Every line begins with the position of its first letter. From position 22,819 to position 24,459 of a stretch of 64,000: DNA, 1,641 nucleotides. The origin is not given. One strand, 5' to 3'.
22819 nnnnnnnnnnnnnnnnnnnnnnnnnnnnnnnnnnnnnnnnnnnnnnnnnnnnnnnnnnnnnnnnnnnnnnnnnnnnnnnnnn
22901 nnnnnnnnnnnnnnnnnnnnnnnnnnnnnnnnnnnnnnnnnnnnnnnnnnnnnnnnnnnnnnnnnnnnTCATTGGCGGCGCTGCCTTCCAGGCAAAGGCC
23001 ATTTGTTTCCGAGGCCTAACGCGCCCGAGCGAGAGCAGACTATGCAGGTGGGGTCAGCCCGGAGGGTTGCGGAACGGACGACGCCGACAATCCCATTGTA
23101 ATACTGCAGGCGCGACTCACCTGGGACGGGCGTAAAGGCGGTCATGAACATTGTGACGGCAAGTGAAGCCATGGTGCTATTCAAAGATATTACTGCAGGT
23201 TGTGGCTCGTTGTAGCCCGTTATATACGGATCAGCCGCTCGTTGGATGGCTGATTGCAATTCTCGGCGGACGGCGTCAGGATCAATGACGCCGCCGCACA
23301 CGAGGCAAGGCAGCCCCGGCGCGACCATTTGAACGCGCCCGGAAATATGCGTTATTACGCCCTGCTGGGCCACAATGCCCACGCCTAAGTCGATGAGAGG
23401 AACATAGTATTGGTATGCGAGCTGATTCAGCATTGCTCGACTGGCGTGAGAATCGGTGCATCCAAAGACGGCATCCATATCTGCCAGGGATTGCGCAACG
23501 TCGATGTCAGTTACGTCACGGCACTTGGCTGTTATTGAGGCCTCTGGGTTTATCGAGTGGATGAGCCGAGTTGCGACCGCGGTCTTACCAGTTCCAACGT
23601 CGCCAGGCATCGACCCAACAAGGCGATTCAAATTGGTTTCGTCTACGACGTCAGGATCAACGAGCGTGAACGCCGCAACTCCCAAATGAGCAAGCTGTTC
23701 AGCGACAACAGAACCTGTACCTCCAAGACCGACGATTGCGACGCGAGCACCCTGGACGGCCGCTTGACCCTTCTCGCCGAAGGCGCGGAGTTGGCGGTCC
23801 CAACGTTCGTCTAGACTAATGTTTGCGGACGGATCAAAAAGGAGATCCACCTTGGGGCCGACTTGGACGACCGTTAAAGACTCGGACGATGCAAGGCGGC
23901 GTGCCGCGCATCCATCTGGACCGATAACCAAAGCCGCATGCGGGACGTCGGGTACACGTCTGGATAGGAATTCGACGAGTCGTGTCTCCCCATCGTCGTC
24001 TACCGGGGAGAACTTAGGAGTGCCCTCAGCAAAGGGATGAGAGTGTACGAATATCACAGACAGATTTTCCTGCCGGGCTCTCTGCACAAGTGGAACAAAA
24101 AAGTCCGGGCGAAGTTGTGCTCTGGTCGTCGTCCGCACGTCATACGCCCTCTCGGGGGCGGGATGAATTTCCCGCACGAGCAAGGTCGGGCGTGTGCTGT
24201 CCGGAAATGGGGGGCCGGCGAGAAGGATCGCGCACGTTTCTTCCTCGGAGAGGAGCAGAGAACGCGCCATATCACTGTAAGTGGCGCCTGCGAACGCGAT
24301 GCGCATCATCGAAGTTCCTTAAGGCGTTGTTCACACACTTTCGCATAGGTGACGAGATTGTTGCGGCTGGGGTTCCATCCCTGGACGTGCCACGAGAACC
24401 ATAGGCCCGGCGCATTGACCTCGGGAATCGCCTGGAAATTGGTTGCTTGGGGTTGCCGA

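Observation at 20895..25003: Five-gene ubiquitin-like conjugation operon (Ubl, E2, JAB-E1 fusion) extended by a kinase-fold gene and a Cys/His gene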

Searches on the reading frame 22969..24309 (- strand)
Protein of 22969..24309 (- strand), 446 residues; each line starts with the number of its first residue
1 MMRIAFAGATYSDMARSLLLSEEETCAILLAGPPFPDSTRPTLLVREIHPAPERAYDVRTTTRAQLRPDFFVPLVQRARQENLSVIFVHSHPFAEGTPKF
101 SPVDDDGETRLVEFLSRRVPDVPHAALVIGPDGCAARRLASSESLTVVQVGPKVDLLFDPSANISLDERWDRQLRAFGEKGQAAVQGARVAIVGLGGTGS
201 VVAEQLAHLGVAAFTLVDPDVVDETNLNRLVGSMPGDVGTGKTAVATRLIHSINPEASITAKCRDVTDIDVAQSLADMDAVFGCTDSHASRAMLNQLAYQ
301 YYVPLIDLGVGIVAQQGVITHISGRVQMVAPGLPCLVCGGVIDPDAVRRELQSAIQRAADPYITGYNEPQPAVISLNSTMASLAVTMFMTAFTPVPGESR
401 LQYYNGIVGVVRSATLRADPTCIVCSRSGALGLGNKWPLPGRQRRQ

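Call 3: search_protein_families(library=pfam, proteins=[window:22969-24309:-], max_evalue=0.1)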
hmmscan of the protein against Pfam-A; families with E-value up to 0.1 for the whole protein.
window:22969-24309:- (446 aa): 7 families
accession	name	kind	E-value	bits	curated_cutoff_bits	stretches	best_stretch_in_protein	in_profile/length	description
PF00899.27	ThiF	-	2.6e-39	135.2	28.1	1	171-416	2-229/238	ThiF family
PF14464.11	Prok-JAB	-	0.00037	20.8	25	1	21-132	16-103/114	Prokaryotic homologs of the JAB domain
PF02254.24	TrkA_N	-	0.0044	17.8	23.8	0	190-221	1-31/116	TrkA-N domain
PF13241.12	NAD_binding_7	-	0.006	17.6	22.1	0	185-299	5-83/104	Putative NAD(P)-binding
PF02826.25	2-Hacid_dh_C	-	0.016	15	25.1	1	181-219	30-67/178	D-isomer specific 2-hydroxyacid dehydrogenase, NAD binding domain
PF07102.17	YbcO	-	0.036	14.5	29.9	1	254-289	23-58/92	Putative nuclease YbcO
PF15999.10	DUF4774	-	0.088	13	25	0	123-162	7-41/56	Domain of unknown function (DUF4774)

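Call 4: search_protein_families(library=padloc, proteins=[window:22969-24309:-], max_evalue=0.1)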
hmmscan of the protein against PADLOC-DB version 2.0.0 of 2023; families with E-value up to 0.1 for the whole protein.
window:22969-24309:- (446 aa): 34 families (the best 25 are shown)
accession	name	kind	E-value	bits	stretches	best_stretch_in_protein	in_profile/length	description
PDLC00855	E1-E2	-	4.3e-16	57.1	1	181-265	296-379/579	E1-E2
PDLC00829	E1-E2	-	7.9e-16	56.2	1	184-338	168-318/426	E1-E2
PDLC00844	E1-E2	-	2.2e-15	54.3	1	149-300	239-390/489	E1-E2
PDLC00848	E1-E2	-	6.8e-15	52.3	1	173-324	361-512/607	E1-E2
PDLC00837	E1-E2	-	4.2e-14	50.2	1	169-300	307-443/593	E1-E2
PDLC00836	E1-E2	-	7.1e-14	49.3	1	181-300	335-456/602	E1-E2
PDLC00847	E1-E2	-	2.1e-13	47.5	1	184-322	283-418/523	E1-E2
PDLC00856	E1-E2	-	4.5e-13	46.6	1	181-301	316-436/573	E1-E2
PDLC00832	E1-E2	-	1.4e-12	44.6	1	183-294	334-446/588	E1-E2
PDLC00828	E1-E2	-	2.8e-12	44.6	1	187-338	175-322/431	E1-E2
PDLC00850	E1-E2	-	1.4e-11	41.6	1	176-297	304-425/566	E1-E2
PDLC00849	E1-E2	-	1.6e-11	41.6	1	183-288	329-435/582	E1-E2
PDLC00835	E1-E2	-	1.7e-11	41.2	1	184-303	370-489/778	E1-E2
PDLC00857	E1-E2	-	5.2e-11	39.7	1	167-300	326-456/589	E1-E2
PDLC00840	E1-E2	-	8.4e-11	39.6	1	184-296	210-324/458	E1-E2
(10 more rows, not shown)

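Call 5: search_protein_families(library=ncbifam, proteins=[window:22969-24309:-], max_evalue=0.1)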
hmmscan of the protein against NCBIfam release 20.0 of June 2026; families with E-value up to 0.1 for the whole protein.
window:22969-24309:- (446 aa): 32 families (the best 25 are shown)
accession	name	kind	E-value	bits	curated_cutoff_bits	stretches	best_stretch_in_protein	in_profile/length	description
TIGR02356.1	adenyl_thiF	equivalog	5.8e-28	97.7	275.25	1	172-336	4-165/203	thiazole biosynthesis adenylyltransferase ThiF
NF004281.0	PRK05690.1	subfamily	5.1e-26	91.4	266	1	169-310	12-155/250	molybdopterin-synthase adenylyltransferase MoeB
NF006444.0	PRK08762.1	equivalog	4e-25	88.3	449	1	167-428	125-370/387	molybdopterin-synthase adenylyltransferase MoeB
NF006395.0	PRK08644.1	equivalog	1.2e-22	80.6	159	1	172-300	14-142/215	sulfur carrier protein ThiS adenylyltransferase ThiF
TIGR02355.1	moeB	equivalog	6.8e-21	74.7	376.55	1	169-307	4-144/240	molybdopterin-synthase adenylyltransferase MoeB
NF006077.0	PRK08223.1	equivalog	9.7e-21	74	266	1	162-285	3-126/296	hypothetical protein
NF006204.0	PRK08328.1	equivalog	1.1e-20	74.2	339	1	168-325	8-165/231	hypothetical protein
NF047750.1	SAMPActivE1UbaA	equivalog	2.9e-20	72.7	450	1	176-338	21-174/270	SAMP-activating enzyme E1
NF011696.0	PRK15116.1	equivalog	7.9e-19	68.4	304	1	168-309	11-153/268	tRNA cyclic N6-threonylcarbamoyladenosine(37) synthase TcdA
NF009123.0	PRK12475.1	subfamily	1.2e-18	67.5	510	1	167-336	2-170/338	MoeB/ThiF family adenylyltransferase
TIGR02354.1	thiF_fam2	equivalog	2.8e-18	66.5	152.2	1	178-302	12-135/200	thiamine biosynthesis protein ThiF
NF005902.0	PRK07878.1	equivalog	1.2e-16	60.6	647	1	157-298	8-153/392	adenylyltransferase/sulfurtransferase MoeZ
NF004111.0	PRK05600.1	equivalog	1.8e-16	60.2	437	1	172-306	24-160/371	ThiF family adenylyltransferase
NF004806.0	PRK06153.2-1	subfamily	2.8e-14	53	479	1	175-337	154-317/379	hypothetical protein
NF004804.0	PRK06153.1-3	equivalog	5.5e-13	48.7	340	1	185-331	177-325/401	hypothetical protein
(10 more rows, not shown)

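Call 17: search_solved_structures(query=window:22969-24309:-, max_evalue=0.001, show_alignments=2)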
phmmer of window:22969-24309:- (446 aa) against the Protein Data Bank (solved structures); distinct sequences matched with E-value up to 0.001: 73 (the best 60 are shown).
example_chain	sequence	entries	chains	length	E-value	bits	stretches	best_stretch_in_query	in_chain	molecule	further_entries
9ea4_A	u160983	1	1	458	2e-32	116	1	24-439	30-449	Citrobacter BubCD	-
9ea5_A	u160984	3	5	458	2.5e-31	112.3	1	24-439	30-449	Citrobacter BubCD | Citrobacter BubCD D104A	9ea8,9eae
9eav_A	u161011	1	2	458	8.8e-31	110.5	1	24-439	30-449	Citrobacter BubCD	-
1jw9_B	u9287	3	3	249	8.3e-19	71.1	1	169-323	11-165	MOLYBDOPTERIN BIOSYNTHESIS MOEB PROTEIN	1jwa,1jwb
4yed_A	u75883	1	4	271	5.2e-17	65.2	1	168-309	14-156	tRNA threonylcarbamoyladenosine dehydratase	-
4d7a_A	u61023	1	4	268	5.3e-17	65.1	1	168-309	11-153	TRNA THREONYLCARBAMOYLADENOSINE DEHYDRATASE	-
4rdh_A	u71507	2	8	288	5.6e-17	65.1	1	168-309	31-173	tRNA threonylcarbamoyladenosine dehydratase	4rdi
4d79_A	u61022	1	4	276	5.7e-17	65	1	168-309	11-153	TRNA THREONYLCARBAMOYLADENOSINE DEHYDRATASE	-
6z6s_DDD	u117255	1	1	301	1.8e-14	56.8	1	168-309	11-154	Adenylyltransferase and sulfurtransferase uba4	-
6yuc_D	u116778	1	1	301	1.8e-14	56.8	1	168-309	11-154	Adenylyltransferase and sulfurtransferase uba4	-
6yub_B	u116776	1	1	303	1.9e-14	56.8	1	168-309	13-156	Adenylyltransferase and sulfurtransferase uba4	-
1zfn_A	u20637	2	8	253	2.8e-14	56.2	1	178-319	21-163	Adenylyltransferase thiF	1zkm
4nnj_A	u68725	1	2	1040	2.8e-14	56.2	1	166-309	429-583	Ubiquitin-activating enzyme E1 1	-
1zud_1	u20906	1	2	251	2.9e-14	56.1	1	178-319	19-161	Adenylyltransferase thiF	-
5l6h_A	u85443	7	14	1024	3.1e-14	56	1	166-309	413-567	Ubiquitin-activating enzyme E1 1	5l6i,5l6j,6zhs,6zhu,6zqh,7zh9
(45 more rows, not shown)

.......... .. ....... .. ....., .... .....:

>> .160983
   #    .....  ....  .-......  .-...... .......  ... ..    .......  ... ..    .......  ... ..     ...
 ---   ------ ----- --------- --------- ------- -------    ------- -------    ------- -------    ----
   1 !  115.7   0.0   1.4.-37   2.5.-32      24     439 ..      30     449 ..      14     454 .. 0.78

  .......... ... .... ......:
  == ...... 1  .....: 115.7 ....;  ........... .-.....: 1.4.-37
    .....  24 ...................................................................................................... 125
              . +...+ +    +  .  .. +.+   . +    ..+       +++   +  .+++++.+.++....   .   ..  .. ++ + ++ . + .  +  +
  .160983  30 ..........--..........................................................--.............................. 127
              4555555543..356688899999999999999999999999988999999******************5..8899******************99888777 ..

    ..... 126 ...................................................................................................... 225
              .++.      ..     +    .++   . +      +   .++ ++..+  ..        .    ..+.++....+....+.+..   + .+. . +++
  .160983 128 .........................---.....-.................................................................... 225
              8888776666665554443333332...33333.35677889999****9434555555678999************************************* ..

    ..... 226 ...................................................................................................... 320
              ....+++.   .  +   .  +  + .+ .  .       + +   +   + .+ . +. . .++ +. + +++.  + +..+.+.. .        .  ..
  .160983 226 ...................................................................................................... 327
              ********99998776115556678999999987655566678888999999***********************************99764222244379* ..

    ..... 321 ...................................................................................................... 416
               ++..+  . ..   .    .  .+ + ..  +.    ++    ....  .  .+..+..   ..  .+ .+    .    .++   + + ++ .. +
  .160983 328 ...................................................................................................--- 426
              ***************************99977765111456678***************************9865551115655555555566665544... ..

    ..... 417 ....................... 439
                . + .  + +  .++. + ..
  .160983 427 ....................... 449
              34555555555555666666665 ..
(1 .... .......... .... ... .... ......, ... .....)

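Call 51: find_homologous_proteins(query=window:22969-24309:-, max_evalue=1e-20)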
Query window:22969-24309:- (446 aa): 2810 proteins with E <= 1e-20 among 8000 candidates; the best 120 are listed.
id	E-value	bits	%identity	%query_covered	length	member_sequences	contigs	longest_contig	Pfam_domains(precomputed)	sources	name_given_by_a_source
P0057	2.3e-294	994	100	100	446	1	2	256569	PF00899.28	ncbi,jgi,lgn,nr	ncbi:MAG TPA: ThiF family adenylyltransferase [Planctomycetaceae bacterium]|jgi:hypothetical protein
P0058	1.4e-238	810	78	100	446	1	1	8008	PF00899.28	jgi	jgi:hypothetical protein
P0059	1.6e-237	807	78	100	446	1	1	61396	PF00899.28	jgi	jgi:molybdopterin/thiamine biosynthesis adenylyltransferase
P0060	2.2e-232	790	78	100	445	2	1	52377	PF00899.28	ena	-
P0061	3.2e-230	783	78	100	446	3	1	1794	PF00899.28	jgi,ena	-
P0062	5.6e-229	778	76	100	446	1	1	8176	PF00899.28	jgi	jgi:molybdopterin-synthase adenylyltransferase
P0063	4.8e-226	769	76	100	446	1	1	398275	PF00899.28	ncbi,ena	-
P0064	1.5e-221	754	74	99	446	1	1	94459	PF00899.28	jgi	jgi:molybdopterin-synthase adenylyltransferase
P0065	8.2e-221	752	75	100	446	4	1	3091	PF00899.28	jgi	jgi:molybdopterin-synthase adenylyltransferase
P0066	1.6e-220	751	75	100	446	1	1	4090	PF00899.28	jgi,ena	-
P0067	4.1e-220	749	76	100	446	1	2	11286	PF00899.28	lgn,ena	-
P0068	4.7e-218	742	75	99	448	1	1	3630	PF00899.28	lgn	-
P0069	2.5e-217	740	73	100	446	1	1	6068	PF00899.28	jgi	jgi:molybdopterin-synthase adenylyltransferase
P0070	1.4e-216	738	73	100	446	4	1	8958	PF00899.28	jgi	jgi:molybdopterin-synthase adenylyltransferase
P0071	1.1e-215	735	73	99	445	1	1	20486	PF00899.28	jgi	jgi:hypothetical protein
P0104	9.2e-144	498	53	99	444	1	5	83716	PF00899.28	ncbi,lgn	-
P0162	4.2e-134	466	51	99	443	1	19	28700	PF00899.28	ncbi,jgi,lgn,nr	ncbi:MAG TPA: ThiF family adenylyltransferase [Gemmataceae bacterium]|nr:ThiF family adenylyltransfe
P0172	1.4e-133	464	53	97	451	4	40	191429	PF00899.28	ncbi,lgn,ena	-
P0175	2.1e-133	464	51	99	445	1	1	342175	PF14464.12,PF00899.28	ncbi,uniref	ncbi:ThiF family adenylyltransferase [Sphingomonas sp. ASV193]|uniref:ThiF family adenylyltransferas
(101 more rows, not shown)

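Call 52: find_encoding_contigs(protein=P0175, flank=5000, max_places=1)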
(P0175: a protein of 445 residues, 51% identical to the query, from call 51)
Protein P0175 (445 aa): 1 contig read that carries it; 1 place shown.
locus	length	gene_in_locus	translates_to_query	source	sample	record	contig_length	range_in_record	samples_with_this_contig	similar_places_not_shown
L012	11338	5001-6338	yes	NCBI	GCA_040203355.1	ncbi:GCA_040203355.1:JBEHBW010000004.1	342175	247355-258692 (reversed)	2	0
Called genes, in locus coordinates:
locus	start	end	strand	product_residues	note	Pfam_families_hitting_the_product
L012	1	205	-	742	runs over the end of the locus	-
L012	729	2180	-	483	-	PF04326:SLFN_AlbA_2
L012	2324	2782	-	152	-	-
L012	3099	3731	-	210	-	PF08808:RES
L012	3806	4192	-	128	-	PF20432:Xre-like-HTH, PF09722:Xre_MbcA_ParS_C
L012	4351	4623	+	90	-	PF14452:Multi_ubiq (weak)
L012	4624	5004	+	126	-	PF14462:Prok-E2_E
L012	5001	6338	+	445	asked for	PF14464:Prok-JAB (weak), PF00899:ThiF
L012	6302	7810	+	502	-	PF19974:TCAD9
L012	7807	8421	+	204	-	PF20137:BubE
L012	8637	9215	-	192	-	-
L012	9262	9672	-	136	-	PF00436:SSB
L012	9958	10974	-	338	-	PF05168:HEPN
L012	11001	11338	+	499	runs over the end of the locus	PF18862:ApeA_NTD1, PF18739:HEPN_Apea (weak)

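Call 53: find_encoding_contigs(protein=P0172, flank=5000, max_places=1)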
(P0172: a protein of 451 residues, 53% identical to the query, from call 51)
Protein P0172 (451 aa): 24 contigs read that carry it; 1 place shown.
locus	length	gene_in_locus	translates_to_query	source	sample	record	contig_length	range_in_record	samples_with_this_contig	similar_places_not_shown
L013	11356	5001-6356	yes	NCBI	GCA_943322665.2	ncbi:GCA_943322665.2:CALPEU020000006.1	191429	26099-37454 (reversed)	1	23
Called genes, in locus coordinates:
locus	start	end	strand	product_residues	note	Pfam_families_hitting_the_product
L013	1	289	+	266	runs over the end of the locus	-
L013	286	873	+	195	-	-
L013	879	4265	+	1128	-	PF00580:UvrD-helicase, PF01443:Viral_helicase1 (faint), PF13086:AAA_11 (faint), PF13245:AAA_19, PF13604:AAA_30 (faint), PF13538:UvrD_C_2 (faint), PF13361:UvrD_C, PF12705:PDDEXK_1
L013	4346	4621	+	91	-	PF14452:Multi_ubiq (weak)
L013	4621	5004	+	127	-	PF14462:Prok-E2_E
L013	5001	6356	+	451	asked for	PF00899:ThiF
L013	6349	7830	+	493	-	PF19974:TCAD9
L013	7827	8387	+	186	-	PF20137:BubE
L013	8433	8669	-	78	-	-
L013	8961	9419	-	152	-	PF13560:HTH_31 (weak), PF01381:HTH_3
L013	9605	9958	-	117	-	-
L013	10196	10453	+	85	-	PF05406:WGR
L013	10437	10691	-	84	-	-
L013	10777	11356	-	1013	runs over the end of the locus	PF08751:TrwC, PF13245:AAA_19, PF13604:AAA_30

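Call 54: find_encoding_contigs(protein=P0162, flank=5000, max_places=1)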
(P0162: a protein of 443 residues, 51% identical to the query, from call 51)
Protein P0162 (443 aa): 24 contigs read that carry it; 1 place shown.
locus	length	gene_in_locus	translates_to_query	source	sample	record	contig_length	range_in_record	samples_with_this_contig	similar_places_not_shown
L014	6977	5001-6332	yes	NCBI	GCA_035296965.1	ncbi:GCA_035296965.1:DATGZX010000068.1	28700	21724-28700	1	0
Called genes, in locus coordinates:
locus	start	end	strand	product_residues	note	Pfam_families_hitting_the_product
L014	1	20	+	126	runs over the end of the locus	-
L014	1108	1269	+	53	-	-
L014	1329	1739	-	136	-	PF05168:HEPN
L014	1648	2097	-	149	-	PF01909:NTP_transf_2, PF18765:Polbeta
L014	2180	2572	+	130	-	-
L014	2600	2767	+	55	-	-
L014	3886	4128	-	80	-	PF14452:Multi_ubiq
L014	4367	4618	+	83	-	-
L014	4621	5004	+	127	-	PF14462:Prok-E2_E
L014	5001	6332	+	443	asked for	PF00899:ThiF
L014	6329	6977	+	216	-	?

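Call 55: find_encoding_contigs(protein=P0104, flank=5000, max_places=1)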
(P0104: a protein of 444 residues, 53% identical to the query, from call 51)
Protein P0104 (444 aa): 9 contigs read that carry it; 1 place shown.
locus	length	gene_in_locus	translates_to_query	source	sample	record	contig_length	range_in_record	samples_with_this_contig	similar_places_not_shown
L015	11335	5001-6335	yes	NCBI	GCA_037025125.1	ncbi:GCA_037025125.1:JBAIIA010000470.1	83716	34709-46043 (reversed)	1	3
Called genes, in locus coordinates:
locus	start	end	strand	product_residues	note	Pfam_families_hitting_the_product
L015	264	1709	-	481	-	PF00899:ThiF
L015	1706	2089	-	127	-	PF14462:Prok-E2_E (weak)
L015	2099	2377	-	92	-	PF14452:Multi_ubiq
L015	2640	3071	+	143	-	PF12844:HTH_19, PF13560:HTH_31, PF01381:HTH_3, PF13413:HTH_25 (weak), PF13443:HTH_26 (weak)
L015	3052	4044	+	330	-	PF06114:Peptidase_M78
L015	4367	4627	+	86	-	PF14452:Multi_ubiq (weak)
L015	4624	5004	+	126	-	PF14462:Prok-E2_E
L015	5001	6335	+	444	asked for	PF00899:ThiF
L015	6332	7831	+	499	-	PF19974:TCAD9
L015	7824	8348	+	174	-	PF20137:BubE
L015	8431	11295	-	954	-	PF04465:DUF499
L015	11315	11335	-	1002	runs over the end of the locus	PF06634:DUF1156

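Call 58: find_related_loci(query=A3, collection=metagenome_contigs, flank=5000)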
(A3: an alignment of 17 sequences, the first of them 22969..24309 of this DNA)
Query A3 (446 aa) in metagenome_contigs; peptide patterns used: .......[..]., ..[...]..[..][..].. (x = any residue, [..] = any of these).
600 stretches matched a pattern (row limit reached: there are more); 355 encode a relative of the query (tblastn E <= 1e-3); the best 80 are kept; 80 distinct loci.
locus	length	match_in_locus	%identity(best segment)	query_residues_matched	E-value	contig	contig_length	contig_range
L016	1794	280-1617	78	1-446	0e+0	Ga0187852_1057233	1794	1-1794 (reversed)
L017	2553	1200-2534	76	1-445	0e+0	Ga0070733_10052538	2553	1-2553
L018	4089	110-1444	75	1-445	0e+0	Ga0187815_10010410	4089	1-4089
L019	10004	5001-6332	76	1-444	0e+0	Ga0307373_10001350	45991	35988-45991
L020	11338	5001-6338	70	1-446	0e+0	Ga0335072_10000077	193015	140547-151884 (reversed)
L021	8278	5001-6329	71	1-442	0e+0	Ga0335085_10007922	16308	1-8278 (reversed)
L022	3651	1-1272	71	20-442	0e+0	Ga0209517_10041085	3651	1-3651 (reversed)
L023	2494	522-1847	63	1-442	0e+0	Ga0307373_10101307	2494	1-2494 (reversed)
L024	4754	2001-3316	70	1-444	0e+0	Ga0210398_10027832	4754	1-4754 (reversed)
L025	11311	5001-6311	54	1-442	1e-153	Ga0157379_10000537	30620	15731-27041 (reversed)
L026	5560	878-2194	52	4-443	2e-150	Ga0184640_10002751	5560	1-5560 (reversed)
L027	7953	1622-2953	50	3-445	2e-145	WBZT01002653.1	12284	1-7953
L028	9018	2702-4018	51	4-443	6e-145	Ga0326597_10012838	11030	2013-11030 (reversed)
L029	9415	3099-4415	49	1-442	3e-143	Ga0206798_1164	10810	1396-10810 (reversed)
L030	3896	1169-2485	52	1-442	2e-145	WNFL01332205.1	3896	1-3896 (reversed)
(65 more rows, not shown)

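Call 59: find_related_loci(query=A3, collection=viral_contigs, flank=6000)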
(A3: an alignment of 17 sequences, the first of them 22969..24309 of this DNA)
Query A3 (446 aa) in viral_contigs; peptide patterns used: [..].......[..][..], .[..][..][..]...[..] (x = any residue, [..] = any of these).
95 stretches matched a pattern, but none encodes a relative of the query by tblastn (E <= 1e-3).
